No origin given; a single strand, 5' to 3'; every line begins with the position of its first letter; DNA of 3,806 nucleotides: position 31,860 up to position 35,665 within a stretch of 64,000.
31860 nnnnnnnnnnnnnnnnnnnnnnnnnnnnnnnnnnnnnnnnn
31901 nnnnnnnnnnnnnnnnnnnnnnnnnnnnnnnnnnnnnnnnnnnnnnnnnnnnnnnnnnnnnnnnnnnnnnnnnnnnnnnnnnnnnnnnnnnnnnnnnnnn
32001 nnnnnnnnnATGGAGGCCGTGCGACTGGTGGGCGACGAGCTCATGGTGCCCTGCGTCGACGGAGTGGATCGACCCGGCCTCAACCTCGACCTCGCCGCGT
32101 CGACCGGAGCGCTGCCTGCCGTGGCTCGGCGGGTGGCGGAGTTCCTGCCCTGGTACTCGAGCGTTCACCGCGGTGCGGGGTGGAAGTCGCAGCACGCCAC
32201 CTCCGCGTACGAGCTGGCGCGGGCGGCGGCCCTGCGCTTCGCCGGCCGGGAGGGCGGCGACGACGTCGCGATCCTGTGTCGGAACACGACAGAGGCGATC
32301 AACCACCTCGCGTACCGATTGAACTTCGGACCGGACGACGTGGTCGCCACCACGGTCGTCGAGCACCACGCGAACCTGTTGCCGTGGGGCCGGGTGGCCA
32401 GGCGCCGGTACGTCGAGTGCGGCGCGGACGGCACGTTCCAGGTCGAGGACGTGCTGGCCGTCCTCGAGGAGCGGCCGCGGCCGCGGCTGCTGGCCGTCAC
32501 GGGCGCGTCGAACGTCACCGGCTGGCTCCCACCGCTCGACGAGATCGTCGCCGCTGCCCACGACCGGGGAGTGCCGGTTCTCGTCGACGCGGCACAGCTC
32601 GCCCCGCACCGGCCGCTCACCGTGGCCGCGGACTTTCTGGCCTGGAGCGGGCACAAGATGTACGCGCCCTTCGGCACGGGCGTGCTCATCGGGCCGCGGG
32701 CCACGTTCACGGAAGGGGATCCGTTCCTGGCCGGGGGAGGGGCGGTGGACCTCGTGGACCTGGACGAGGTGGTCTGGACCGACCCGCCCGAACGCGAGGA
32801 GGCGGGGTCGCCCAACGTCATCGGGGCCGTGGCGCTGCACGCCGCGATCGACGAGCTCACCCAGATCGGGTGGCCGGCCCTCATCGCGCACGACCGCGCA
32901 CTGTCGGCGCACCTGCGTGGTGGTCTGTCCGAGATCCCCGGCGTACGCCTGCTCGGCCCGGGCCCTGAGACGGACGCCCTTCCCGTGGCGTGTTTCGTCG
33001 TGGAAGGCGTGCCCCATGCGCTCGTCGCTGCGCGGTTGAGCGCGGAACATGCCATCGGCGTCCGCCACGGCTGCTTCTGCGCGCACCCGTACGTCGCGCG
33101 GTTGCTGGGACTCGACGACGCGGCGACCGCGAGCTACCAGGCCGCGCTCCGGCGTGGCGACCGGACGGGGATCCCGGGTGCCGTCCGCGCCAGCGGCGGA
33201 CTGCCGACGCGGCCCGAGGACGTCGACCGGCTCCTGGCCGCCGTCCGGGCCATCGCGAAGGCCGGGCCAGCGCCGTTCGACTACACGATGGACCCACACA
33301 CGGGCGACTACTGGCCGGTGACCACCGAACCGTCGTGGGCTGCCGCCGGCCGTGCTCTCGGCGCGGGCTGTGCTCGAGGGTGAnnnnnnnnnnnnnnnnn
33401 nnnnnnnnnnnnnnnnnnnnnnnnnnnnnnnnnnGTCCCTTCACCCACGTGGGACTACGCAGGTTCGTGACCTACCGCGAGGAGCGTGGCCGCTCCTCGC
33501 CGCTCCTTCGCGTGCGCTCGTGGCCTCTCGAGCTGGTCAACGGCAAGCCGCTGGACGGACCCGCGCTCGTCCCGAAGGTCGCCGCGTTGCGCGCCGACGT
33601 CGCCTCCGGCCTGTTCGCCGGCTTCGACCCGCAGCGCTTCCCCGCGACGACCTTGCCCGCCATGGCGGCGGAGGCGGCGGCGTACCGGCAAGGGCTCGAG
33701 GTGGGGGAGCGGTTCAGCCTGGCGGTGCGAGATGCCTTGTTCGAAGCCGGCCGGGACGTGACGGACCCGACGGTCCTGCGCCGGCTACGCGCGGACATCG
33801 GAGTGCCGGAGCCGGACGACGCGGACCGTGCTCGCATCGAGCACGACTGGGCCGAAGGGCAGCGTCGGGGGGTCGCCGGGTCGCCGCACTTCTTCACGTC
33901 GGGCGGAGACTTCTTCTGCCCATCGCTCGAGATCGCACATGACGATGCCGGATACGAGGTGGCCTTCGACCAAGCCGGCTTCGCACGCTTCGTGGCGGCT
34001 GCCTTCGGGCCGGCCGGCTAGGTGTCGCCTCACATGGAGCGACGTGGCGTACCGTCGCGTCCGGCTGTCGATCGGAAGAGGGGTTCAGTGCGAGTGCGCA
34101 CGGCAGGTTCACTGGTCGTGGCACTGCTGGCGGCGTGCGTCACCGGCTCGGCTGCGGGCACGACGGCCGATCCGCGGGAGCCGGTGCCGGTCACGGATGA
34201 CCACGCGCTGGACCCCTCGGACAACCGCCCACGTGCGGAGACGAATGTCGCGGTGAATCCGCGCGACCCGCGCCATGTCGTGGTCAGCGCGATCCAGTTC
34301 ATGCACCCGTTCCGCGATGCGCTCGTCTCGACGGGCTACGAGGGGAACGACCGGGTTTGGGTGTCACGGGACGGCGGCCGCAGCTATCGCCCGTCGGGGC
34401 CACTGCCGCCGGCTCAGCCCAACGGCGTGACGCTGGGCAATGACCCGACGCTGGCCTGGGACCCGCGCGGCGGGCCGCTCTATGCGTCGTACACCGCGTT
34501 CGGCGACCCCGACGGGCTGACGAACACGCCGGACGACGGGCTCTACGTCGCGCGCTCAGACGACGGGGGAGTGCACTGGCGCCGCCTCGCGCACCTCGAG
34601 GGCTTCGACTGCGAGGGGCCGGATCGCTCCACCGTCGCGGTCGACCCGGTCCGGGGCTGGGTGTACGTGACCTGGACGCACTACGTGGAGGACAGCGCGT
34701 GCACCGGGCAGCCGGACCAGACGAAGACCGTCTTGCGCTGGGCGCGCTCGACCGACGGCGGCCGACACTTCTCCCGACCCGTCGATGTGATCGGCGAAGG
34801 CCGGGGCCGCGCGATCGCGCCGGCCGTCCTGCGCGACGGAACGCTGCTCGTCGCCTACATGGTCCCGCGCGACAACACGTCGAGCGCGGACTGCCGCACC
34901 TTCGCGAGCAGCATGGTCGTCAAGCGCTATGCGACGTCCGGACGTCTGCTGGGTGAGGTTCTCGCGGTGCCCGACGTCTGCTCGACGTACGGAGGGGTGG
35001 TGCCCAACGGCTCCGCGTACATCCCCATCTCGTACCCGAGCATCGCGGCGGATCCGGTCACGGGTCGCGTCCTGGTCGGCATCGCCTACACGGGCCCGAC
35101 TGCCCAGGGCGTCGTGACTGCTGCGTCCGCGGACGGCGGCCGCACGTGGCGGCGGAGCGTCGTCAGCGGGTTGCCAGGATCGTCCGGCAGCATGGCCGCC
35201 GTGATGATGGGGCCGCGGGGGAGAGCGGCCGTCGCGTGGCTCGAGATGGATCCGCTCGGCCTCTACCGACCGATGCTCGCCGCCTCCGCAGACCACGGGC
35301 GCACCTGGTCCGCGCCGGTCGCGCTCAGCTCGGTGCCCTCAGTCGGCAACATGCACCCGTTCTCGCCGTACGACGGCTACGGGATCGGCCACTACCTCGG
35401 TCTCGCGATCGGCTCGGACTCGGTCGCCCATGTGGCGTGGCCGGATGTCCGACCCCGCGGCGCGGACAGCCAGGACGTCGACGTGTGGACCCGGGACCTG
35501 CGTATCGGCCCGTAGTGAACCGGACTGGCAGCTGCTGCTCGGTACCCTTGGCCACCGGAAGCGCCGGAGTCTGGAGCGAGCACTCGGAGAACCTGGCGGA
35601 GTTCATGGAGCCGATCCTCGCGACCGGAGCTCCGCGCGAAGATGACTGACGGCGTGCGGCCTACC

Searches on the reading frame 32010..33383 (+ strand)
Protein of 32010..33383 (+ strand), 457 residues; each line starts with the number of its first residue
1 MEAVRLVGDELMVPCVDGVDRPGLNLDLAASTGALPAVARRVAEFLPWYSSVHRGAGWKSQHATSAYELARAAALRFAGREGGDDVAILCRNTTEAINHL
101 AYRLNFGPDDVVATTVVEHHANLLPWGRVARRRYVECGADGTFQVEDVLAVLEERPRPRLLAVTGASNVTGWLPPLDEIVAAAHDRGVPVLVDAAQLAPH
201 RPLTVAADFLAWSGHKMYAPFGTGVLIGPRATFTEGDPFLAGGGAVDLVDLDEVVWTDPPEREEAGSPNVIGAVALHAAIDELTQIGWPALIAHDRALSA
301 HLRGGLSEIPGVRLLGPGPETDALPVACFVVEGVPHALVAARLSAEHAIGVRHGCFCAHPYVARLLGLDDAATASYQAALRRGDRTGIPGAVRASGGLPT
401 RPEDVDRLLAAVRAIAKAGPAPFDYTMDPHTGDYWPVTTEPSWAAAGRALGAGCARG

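Call 73: search_protein_families(library=pfam, proteins=[window:32010-33383:+], max_evalue=0.001)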
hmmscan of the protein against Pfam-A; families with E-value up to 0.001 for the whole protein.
window:32010-33383:+ (457 aa): 2 families
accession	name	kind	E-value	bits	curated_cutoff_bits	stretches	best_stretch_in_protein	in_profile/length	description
PF00266.25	Aminotran_5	-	1.9e-74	251.3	21.5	1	25-408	2-371/371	Aminotransferase class-V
PF00155.27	Aminotran_1_2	-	5.7e-05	22.9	19.7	1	71-195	48-187/361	Aminotransferase class I and II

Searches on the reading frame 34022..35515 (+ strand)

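Call 38: search_protein_families(library=pfam, proteins=[window:34022-35515:+], max_evalue=0.01)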
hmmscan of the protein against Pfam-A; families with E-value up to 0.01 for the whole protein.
window:34022-35515:+ (497 aa): 3 families
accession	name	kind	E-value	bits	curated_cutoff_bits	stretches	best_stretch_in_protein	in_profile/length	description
PF13088.12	BNR_2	-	6.5e-10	39.3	31.4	1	364-439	186-258/277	BNR repeat-like domain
PF02012.26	BNR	-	1.4e-08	33.9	27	0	422-430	3-11/12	BNR/Asp-box repeat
PF24316.1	Tli3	-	0.0022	18.8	27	0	363-379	83-99/129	T6SS Tli3 immunity protein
